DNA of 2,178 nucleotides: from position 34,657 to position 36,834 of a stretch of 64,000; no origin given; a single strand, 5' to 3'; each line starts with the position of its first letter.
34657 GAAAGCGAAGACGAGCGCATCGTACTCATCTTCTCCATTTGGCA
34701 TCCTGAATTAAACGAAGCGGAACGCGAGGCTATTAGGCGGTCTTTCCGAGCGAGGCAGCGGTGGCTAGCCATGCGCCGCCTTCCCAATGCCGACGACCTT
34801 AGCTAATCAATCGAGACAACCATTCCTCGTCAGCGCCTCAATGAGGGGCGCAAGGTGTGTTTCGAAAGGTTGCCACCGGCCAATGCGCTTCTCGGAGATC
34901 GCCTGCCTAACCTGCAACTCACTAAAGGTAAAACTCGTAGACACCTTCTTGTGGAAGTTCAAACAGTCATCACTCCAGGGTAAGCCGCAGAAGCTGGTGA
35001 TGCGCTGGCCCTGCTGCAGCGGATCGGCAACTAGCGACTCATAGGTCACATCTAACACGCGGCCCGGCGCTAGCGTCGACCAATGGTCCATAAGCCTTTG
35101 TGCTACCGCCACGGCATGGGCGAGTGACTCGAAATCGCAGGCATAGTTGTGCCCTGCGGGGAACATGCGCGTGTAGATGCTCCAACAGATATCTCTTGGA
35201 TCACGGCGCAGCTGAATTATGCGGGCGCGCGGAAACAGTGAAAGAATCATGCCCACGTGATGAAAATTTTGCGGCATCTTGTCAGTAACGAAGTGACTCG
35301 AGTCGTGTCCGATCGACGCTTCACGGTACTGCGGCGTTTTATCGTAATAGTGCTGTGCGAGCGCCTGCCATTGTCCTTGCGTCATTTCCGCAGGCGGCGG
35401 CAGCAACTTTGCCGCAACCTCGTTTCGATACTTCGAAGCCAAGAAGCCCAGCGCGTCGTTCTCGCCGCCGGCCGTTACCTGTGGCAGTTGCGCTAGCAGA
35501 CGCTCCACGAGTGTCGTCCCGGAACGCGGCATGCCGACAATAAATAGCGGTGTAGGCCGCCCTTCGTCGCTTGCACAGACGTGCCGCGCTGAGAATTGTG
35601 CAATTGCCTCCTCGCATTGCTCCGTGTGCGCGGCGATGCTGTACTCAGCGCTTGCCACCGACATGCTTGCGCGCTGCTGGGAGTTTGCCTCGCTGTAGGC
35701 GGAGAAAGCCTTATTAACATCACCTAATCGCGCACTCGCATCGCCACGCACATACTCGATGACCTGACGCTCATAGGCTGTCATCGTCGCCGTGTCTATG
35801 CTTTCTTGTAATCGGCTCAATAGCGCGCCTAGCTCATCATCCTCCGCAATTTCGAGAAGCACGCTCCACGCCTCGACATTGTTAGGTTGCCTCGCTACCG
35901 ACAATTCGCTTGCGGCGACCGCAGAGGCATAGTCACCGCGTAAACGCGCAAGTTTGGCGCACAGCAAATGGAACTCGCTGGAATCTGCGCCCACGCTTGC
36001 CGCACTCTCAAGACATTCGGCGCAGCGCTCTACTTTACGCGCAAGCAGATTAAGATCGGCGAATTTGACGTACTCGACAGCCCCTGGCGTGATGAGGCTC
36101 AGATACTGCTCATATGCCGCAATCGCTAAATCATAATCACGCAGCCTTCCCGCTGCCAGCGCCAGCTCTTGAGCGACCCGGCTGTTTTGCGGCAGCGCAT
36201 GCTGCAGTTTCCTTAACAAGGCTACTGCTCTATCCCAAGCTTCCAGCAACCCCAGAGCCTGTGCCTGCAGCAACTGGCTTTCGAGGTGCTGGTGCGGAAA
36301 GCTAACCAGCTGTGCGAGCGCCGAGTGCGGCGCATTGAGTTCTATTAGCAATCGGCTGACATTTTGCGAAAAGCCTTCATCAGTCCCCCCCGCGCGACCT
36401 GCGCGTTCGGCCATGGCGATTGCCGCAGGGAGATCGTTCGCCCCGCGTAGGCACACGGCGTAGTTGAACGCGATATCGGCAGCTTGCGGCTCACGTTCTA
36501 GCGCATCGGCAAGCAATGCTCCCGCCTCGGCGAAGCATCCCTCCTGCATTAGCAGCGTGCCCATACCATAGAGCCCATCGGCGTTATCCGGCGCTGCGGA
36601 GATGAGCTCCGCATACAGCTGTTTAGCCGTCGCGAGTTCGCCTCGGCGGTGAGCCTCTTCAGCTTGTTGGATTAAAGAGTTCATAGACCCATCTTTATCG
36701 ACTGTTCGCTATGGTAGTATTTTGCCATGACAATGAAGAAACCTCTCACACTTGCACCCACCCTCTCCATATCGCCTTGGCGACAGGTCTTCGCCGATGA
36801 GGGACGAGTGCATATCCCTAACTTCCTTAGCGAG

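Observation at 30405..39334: Cluster of four TPR-fused modifying enzymes (two sulfotransferases, an Asp/Asn-beta-hydroxylase type, a 2OG-Oxy_5 type), two paralogous 2OG oxygenases and SapC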

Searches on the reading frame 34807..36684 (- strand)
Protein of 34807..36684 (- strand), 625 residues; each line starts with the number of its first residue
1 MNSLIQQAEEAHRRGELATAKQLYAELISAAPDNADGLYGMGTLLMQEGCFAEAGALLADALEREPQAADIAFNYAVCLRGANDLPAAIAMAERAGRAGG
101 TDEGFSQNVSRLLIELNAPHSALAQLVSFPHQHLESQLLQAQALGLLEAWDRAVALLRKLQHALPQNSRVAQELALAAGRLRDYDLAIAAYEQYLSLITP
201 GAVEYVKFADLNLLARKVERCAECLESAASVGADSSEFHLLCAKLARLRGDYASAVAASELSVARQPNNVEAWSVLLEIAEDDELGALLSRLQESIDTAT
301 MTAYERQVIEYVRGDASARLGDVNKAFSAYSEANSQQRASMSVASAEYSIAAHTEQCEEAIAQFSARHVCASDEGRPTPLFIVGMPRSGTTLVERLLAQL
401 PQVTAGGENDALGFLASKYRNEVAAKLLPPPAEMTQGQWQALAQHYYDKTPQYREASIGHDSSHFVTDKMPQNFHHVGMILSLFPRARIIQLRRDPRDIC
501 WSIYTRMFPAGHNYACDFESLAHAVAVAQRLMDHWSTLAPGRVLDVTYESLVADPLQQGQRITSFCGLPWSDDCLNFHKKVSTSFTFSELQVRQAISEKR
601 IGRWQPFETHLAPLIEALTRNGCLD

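Call 3: search_protein_families(library=pfam, proteins=[window:34807-36684:-], max_evalue=0.01)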
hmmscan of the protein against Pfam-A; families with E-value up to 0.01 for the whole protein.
window:34807-36684:- (625 aa): 13 families
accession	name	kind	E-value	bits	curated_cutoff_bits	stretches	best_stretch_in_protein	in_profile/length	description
PF13469.12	Sulfotransfer_3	-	7.8e-45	154.2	27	1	379-572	1-216/216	Sulfotransferase family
PF00685.33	Sulfotransfer_1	-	1.3e-14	54.7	22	1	378-577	2-190/255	Sulfotransferase domain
PF14559.12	TPR_19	-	1.8e-09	38.2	25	2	45-99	1-55/68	Tetratricopeptide repeat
PF13432.12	TPR_16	-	2.9e-08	34.4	32.7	1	39-98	1-60/65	Tetratricopeptide repeat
PF13428.12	TPR_14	-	2.1e-07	31.4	23.5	0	239-278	4-43/44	Tetratricopeptide repeat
PF25064.1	ARM_TT21_5th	-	4.5e-06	27.4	27.8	0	8-79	8-80/117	TT21 fifth ARM repeats domain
PF13431.12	TPR_17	-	1.7e-05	25.2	24.4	0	60-89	4-33/34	Tetratricopeptide repeat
PF23914.1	TPR_CcmH_CycH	-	0.00012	22.4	42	1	150-201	103-154/158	Cytochrome c-type biogenesis protein H TPR domain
PF13181.12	TPR_8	-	0.00031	21.1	25.7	0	172-197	5-30/34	Tetratricopeptide repeat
PF07719.23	TPR_2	-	0.00056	20.3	27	0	35-67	1-33/34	Tetratricopeptide repeat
PF13424.12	TPR_12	-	0.00085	19.9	30.1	1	38-95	6-71/77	Tetratricopeptide repeat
PF20308.4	TPR-S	-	0.0013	19.7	27.6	0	149-195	1-45/102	Tetratricopeptide Repeats-Sensor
PF13371.12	TPR_9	-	0.0042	17.5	35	0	13-72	7-66/73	Tetratricopeptide repeat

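Call 5: search_protein_families(library=ncbifam, proteins=[window:34807-36684:-], max_evalue=0.001)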
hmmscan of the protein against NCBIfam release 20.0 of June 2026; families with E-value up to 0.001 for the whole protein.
window:34807-36684:- (625 aa): 7 families
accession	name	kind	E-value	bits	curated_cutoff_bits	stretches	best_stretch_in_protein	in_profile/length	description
NF040959.1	MamA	equivalog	3.9e-12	46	200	1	14-95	84-165/204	magnetosome protein MamA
TIGR02917.1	PEP_TPR_lipo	equivalog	2.9e-10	38.7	312.2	2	3-95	501-593/899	XrtA/PEP-CTERM system TPR-repeat protein PrsT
TIGR03939.1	PGA_TPR_OMP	equivalog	2e-08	32.9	366.65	1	13-143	98-231/800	poly-beta-1,6 N-acetyl-D-glucosamine export porin PgaA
NF008520.0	PRK11447.1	equivalog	8.7e-07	27.1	858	1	3-97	463-557/1157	cellulose synthase complex outer membrane protein BcsC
TIGR02552.1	LcrH_SycD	equivalog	3.8e-06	26.7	104.8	0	124-243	8-127/136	SycD/LcrH family type III secretion system chaperone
NF033920.0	C39_PA2778_fam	equivalog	4.2e-06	26.3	150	1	4-97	159-252/255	PA2778 family cysteine peptidase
NF052394.1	NodProtNoeE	equivalog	1.1e-05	24.3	500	0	377-408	8-39/387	nodulation protein NoeE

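Call 11: find_homologous_proteins(query=window:34807-36684:-, max_evalue=1e-20)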
Query window:34807-36684:- (625 aa): 1219 proteins with E <= 1e-20 among 8000 candidates; the best 120 are listed.
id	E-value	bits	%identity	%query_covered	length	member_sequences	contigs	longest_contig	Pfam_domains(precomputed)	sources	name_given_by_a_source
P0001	0.0e+0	1339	96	100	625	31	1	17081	PF14559.13,PF13469.13,PF13432.13,PF13428.13,PF00685.34,PF25064.2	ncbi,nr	ncbi:MAG: sulfotransferase [Gammaproteobacteria bacterium]|nr:sulfotransferase [Gammaproteobacteria 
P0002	5.6e-245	833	62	100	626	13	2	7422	PF14559.13,PF13469.13,PF23914.2,PF13432.13,PF13428.13,PF00685.34,PF07719.24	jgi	jgi:tetratricopeptide (TPR) repeat protein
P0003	1.5e-240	818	61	100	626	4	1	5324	PF14559.13,PF13469.13,PF23914.2,PF13371.13,PF00515.35,PF13432.13,PF00685.34,PF07719.24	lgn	-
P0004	4.7e-236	803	58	100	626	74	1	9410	PF13431.13,PF13469.13,PF23914.2,PF13414.13,PF13176.13,PF13428.13,PF00685.34,PF14559.13,PF00515.35,PF13432.13,PF13181.13,PF07719.24,PF13174.13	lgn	-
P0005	8.5e-235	799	59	100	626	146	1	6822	PF13469.13,PF23914.2,PF13176.13,PF13428.13,PF00685.34,PF25064.2,PF14559.13,PF00515.35,PF13424.13,PF13432.13,PF13181.13,PF07719.24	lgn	-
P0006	4.1e-233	794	59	100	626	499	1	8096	PF14559.13,PF13469.13,PF23914.2,PF13414.13,PF00515.35,PF13432.13,PF13428.13,PF00685.34,PF07719.24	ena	-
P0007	7.7e-229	780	58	100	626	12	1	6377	PF13431.13,PF13469.13,PF23914.2,PF13176.13,PF13428.13,PF00685.34,PF25064.2,PF14559.13,PF00515.35,PF13424.13,PF13432.13,PF13181.13,PF07719.24,PF13174.13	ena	-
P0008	2.4e-227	775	58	100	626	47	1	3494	PF13431.13,PF13469.13,PF23914.2,PF13414.13,PF13176.13,PF13428.13,PF00685.34,PF14559.13,PF00515.35,PF13432.13,PF13181.13,PF07719.24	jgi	-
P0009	1.3e-209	716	55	100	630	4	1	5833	PF14559.13,PF13469.13,PF23914.2,PF13432.13,PF13428.13,PF00685.34,PF07719.24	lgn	-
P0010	4.8e-203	694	53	100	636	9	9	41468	PF07721.21,PF14559.13,PF13469.13,PF23914.2,PF00515.35,PF13424.13,PF13432.13,PF13428.13,PF13181.13,PF00685.34,PF07719.24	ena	-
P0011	2.3e-192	659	50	100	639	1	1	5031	PF07721.21,PF14559.13,PF13469.13,PF00515.35,PF13424.13,PF13432.13,PF13428.13,PF00685.34,PF07719.24,PF13174.13,PF20308.5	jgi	-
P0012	2.5e-183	629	49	99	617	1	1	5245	PF07721.21,PF14559.13,PF13469.13,PF23914.2,PF00515.35,PF13424.13,PF13432.13,PF13428.13,PF00685.34,PF07719.24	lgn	-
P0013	1.6e-179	617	49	99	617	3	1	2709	PF13431.13,PF13469.13,PF23914.2,PF13428.13,PF00685.34,PF07721.21,PF14559.13,PF00515.35,PF13424.13,PF13432.13,PF13181.13,PF07719.24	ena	-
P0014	1.9e-179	617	58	74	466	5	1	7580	PF13469.13,PF00685.34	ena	-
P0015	6.3e-177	608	48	100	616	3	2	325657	PF13431.13,PF13469.13,PF23914.2,PF13428.13,PF00685.34,PF07721.21,PF14559.13,PF00515.35,PF12895.14,PF13424.13,PF13432.13,PF13181.13,PF07719.24,PF13174.13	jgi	jgi:tetratricopeptide (TPR) repeat protein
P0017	8.8e-176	604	46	100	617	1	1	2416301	PF07721.21,PF14559.13,PF13469.13,PF23914.2,PF00515.35,PF13432.13,PF13428.13,PF00685.34,PF07719.24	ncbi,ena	-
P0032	1.1e-142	495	42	100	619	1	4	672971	PF14559.13,PF13431.13,PF13469.13,PF23914.2,PF13414.13,PF13176.13,PF13432.13,PF13428.13,PF13181.13,PF00685.34,PF07719.24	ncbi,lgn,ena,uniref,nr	ncbi:sulfotransferase family protein [Halieaceae bacterium IMCC8485]|uniref:Sulfotransferase family 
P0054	5.1e-124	433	38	99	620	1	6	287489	PF13431.13,PF13469.13,PF23914.2,PF13414.13,PF13176.13,PF13428.13,PF00685.34,PF14559.13,PF13371.13,PF00515.35,PF12895.14,PF13424.13,PF13432.13,PF13429.13,PF13181.13,PF07719.24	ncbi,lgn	ncbi:MAG: Flp pilus assembly protein TadD [Arenicella sp.]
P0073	2.6e-107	378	36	98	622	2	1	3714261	PF14559.13,PF13469.13,PF13414.13,PF13176.13,PF13432.13,PF13428.13,PF13181.13,PF00685.34,PF07719.24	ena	-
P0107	5.1e-60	222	29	100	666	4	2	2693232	PF14853.13,PF13431.13,PF13469.13,PF23914.2,PF13414.13,PF13428.13,PF00685.34,PF14559.13,PF13371.13,PF00515.35,PF12895.14,PF13432.13,PF13181.13,PF07719.24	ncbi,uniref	ncbi:tetratricopeptide repeat-containing sulfotransferase family protein [Marinicaulis aureus]|unire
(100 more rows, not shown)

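Call 12: find_encoding_contigs(protein=P0017, flank=10000, max_places=2)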
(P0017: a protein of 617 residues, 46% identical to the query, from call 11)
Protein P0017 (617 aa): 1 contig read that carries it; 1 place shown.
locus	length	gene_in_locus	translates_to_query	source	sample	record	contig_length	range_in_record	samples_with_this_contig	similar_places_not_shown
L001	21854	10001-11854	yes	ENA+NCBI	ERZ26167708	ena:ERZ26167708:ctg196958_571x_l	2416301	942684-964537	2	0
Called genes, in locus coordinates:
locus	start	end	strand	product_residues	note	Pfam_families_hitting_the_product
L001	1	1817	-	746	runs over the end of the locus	PF13589:HATPase_c_3, PF19191:HEF_HK (faint), PF02518:HATPase_c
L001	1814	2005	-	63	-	PF03852:Vsr (weak)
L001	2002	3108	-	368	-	PF00145:DNA_methylase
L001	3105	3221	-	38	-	-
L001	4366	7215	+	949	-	PF07715:Plug, PF00593:TonB_dep_Rec_b-barrel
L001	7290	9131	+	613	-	PF13432:TPR_16 (weak), PF00515:TPR_1 (weak), PF13424:TPR_12, PF13432:TPR_16, PF13424:TPR_12, PF13414:TPR_11, PF13424:TPR_12, PF13759:2OG-FeII_Oxy_5, +20 more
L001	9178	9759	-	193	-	PF13640:2OG-FeII_Oxy_3, PF13661:2OG-FeII_Oxy_4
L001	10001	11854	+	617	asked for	PF00515:TPR_1 (faint), PF07719:TPR_2 (faint), PF07721:TPR_4 (faint), PF13428:TPR_14 (faint), PF13432:TPR_16 (faint), PF14559:TPR_19, PF00685:Sulfotransfer_1, PF13469:Sulfotransfer_3, +1 more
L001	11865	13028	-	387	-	PF05118:Asp_Arg_Hydrox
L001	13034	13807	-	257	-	PF07277:SapC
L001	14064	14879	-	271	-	PF13384:HTH_23 (weak), PF13518:HTH_28 (weak), PF13551:HTH_29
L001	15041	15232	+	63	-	-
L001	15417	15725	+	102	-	-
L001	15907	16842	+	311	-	PF02481:DNA_processg_A, PF18306:LDcluster4 (faint)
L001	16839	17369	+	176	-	PF08645:PNK3P (weak), PF13419:HAD_2, PF00702:Hydrolase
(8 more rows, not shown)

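Call 13: find_encoding_contigs(protein=P0032, flank=10000, max_places=2)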
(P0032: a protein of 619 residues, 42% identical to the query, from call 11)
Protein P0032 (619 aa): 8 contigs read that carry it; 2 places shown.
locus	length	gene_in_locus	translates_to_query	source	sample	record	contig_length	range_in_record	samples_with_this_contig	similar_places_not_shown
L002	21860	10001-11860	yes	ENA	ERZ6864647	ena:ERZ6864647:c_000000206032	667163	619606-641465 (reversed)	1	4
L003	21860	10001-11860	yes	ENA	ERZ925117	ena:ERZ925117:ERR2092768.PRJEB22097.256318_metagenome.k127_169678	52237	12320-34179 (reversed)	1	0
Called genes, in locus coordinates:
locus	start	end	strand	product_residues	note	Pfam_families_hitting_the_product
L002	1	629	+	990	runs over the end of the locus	PF07660:STN (weak), PF07715:Plug, PF00593:TonB_dep_Rec_b-barrel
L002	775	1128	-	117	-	-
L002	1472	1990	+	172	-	-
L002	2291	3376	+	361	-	PF05118:Asp_Arg_Hydrox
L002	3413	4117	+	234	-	PF13640:2OG-FeII_Oxy_3, PF13661:2OG-FeII_Oxy_4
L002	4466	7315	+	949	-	PF07715:Plug, PF00593:TonB_dep_Rec_b-barrel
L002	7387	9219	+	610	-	PF00515:TPR_1, PF07719:TPR_2 (weak), PF13414:TPR_11 (weak), PF13432:TPR_16 (weak), PF00515:TPR_1 (weak), PF13414:TPR_11, PF13424:TPR_12, PF13759:2OG-FeII_Oxy_5, +14 more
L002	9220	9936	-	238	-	PF13640:2OG-FeII_Oxy_3, PF13661:2OG-FeII_Oxy_4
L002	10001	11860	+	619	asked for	PF07719:TPR_2 (faint), PF13176:TPR_7 (faint), PF13181:TPR_8 (faint), PF13414:TPR_11 (faint), PF13428:TPR_14 (faint), PF13432:TPR_16 (weak), PF00685:Sulfotransfer_1 (weak), PF13469:Sulfotransfer_3, +3 more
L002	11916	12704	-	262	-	PF07277:SapC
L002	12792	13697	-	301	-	PF01209:Ubie_methyltran, PF13649:Methyltransf_25, PF08241:Methyltransf_11, PF08242:Methyltransf_12 (weak)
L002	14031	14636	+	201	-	PF01914:MarC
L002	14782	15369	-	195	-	PF04264:YceI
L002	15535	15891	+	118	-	PF01022:HTH_5, PF12840:HTH_20 (weak)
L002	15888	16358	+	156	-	PF01451:LMWPc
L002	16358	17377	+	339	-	PF13593:SBF_like, PF01758:SBF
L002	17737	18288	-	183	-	PF07209:DUF1415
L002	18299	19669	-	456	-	PF00301:Rubredoxin, PF07992:Pyr_redox_2, PF13738:Pyr_redox_3 (faint), PF00070:Pyr_redox, PF18113:Rbx_binding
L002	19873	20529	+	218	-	PF04345:Chor_lyase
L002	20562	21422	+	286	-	PF01040:UbiA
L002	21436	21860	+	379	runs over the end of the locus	PF04339:FemAB_like, PF13480:Acetyltransf_6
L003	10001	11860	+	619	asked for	PF07719:TPR_2 (faint), PF13176:TPR_7 (faint), PF13181:TPR_8 (faint), PF13414:TPR_11 (faint), PF13428:TPR_14 (faint), PF13432:TPR_16 (weak), PF00685:Sulfotransfer_1 (weak), PF13469:Sulfotransfer_3, +3 more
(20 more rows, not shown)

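Call 14: find_encoding_contigs(protein=P0054, flank=10000, max_places=1)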
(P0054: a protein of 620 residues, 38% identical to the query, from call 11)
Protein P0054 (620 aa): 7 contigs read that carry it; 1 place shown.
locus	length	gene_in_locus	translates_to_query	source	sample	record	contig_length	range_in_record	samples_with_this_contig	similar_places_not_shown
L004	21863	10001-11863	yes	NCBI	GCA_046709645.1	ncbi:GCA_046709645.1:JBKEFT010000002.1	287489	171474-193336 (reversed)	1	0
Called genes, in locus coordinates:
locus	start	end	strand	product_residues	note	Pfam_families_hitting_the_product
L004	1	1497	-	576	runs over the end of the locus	PF07690:MFS_1 (weak), PF00854:PTR2, PF07690:MFS_1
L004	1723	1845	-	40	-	-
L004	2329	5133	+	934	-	PF07715:Plug, PF00593:TonB_dep_Rec_b-barrel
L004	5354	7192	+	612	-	PF13424:TPR_12, PF14559:TPR_19 (weak), PF00515:TPR_1 (weak), PF07719:TPR_2 (weak), PF00515:TPR_1 (weak), PF07719:TPR_2 (weak), PF13414:TPR_11 (weak), PF13759:2OG-FeII_Oxy_5, +14 more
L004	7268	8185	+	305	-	PF13847:Methyltransf_31 (weak), PF13649:Methyltransf_25 (weak)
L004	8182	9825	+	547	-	PF00515:TPR_1 (faint), PF07719:TPR_2 (faint), PF13174:TPR_6 (faint), PF13371:TPR_9 (weak), PF13432:TPR_16 (weak), PF14559:TPR_19 (weak), PF00685:Sulfotransfer_1 (weak), PF13469:Sulfotransfer_3, +9 more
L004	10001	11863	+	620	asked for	PF00515:TPR_1 (faint), PF07719:TPR_2 (faint), PF12895:ANAPC3 (faint), PF13176:TPR_7 (faint), PF13181:TPR_8 (faint), PF13414:TPR_11 (weak), PF00685:Sulfotransfer_1, PF13469:Sulfotransfer_3, +8 more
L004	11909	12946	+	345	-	-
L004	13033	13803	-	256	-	PF13640:2OG-FeII_Oxy_3, PF13661:2OG-FeII_Oxy_4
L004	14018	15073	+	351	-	-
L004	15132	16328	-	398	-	PF05118:Asp_Arg_Hydrox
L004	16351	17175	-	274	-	PF13640:2OG-FeII_Oxy_3, PF13661:2OG-FeII_Oxy_4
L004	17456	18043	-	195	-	PF03544:TonB_C (faint)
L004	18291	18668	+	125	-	PF13499:EF-hand_7 (faint), PF00036:EF-hand_1 (faint), PF13405:EF-hand_6 (faint), PF13202:EF-hand_5 (faint)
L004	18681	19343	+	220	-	PF04542:Sigma70_r2, PF08281:Sigma70_r4_2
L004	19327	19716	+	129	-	-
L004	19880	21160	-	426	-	PF13650:Asp_protease_2, PF13975:gag-asp_proteas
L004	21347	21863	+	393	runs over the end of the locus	PF00108:Thiolase_N, PF00109:ketoacyl-synt (weak), PF02803:Thiolase_C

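Call 15: find_encoding_contigs(protein=P0107, flank=10000, max_places=1)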
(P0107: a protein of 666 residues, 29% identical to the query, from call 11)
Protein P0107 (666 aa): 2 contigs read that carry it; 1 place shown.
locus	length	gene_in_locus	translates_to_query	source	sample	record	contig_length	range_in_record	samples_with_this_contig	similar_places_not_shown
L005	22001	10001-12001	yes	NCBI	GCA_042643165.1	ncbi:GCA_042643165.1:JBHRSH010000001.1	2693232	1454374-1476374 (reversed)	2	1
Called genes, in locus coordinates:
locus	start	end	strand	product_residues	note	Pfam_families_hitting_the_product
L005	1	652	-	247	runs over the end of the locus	PF08666:SAF (weak), PF16976:RcpC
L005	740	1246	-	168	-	PF01478:Peptidase_A24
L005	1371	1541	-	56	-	PF04964:Flp_Fap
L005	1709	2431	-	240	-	PF00027:cNMP_binding, PF13545:HTH_Crp_2 (weak)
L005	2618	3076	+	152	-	PF13629:T2SS-T3SS_pil_N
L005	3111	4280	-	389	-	PF00501:AMP-binding (weak)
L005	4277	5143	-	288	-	PF01063:Aminotran_4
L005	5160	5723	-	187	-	PF00117:GATase, PF07722:Peptidase_C26 (weak)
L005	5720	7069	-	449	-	PF04715:, PF00425:Chorismate_bind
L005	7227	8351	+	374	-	PF01594:AI-2E_transport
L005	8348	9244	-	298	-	PF00126:HTH_1, PF03466:LysR_substrate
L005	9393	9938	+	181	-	PF00578:AhpC-TSA, PF08534:Redoxin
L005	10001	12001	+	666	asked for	PF00515:TPR_1 (faint), PF07719:TPR_2 (faint), PF12895:ANAPC3 (faint), PF13371:TPR_9 (faint), PF14559:TPR_19 (weak), PF14559:TPR_19 (weak), PF00685:Sulfotransfer_1, PF13469:Sulfotransfer_3, +7 more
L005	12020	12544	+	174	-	PF02627:CMD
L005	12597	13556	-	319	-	PF01209:Ubie_methyltran, PF08241:Methyltransf_11, PF13649:Methyltransf_25, PF13847:Methyltransf_31 (weak)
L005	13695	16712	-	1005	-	PF07715:Plug, PF00593:TonB_dep_Rec_b-barrel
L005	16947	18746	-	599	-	PF13432:TPR_16 (weak), PF14559:TPR_19 (weak), PF24575:TPR_Slam (weak), PF13429:TPR_15, PF13432:TPR_16, PF13432:TPR_16, PF14559:TPR_19, PF13759:2OG-FeII_Oxy_5, +18 more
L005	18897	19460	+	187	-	-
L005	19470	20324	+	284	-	PF12146:Hydrolase_4, PF00561:Abhydrolase_1, PF12697:Abhydrolase_6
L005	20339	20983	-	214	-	PF01812:5-FTHF_cyc-lig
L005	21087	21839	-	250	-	PF01507:PAPS_reduct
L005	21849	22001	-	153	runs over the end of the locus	PF06073:DUF934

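Call 16: find_encoding_contigs(protein=P0073, flank=10000, max_places=1)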
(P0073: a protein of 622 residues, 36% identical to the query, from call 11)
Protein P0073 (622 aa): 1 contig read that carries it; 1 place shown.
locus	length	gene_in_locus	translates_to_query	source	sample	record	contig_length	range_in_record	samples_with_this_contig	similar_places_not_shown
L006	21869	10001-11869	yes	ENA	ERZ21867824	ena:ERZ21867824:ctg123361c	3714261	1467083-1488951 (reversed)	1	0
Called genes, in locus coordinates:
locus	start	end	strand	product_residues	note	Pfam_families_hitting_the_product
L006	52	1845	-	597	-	PF01401:Peptidase_M2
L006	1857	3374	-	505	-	PF07690:MFS_1, PF00854:PTR2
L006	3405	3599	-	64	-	-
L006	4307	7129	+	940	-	PF07715:Plug, PF00593:TonB_dep_Rec_b-barrel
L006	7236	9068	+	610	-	PF13414:TPR_11 (weak), PF13432:TPR_16 (weak), PF13432:TPR_16, PF14559:TPR_19, PF23914:TPR_CcmH_CycH, PF13424:TPR_12, PF00515:TPR_1, PF13759:2OG-FeII_Oxy_5, +21 more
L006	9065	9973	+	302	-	-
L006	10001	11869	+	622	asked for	PF07719:TPR_2 (faint), PF13181:TPR_8 (faint), PF13414:TPR_11 (faint), PF13428:TPR_14 (faint), PF13432:TPR_16 (weak), PF14559:TPR_19 (weak), PF00685:Sulfotransfer_1, PF13469:Sulfotransfer_3, +1 more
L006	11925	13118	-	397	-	PF05118:Asp_Arg_Hydrox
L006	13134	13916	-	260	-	PF13640:2OG-FeII_Oxy_3, PF13661:2OG-FeII_Oxy_4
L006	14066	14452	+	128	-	PF13499:EF-hand_7 (faint), PF00036:EF-hand_1 (faint), PF13202:EF-hand_5 (faint)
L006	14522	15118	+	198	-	PF04542:Sigma70_r2, PF08281:Sigma70_r4_2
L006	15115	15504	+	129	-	-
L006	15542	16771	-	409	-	PF13650:Asp_protease_2, PF13975:gag-asp_proteas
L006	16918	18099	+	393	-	PF00108:Thiolase_N, PF00109:ketoacyl-synt (weak), PF02803:Thiolase_C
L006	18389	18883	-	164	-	PF03449:GreA_GreB_N, PF01272:GreA_GreB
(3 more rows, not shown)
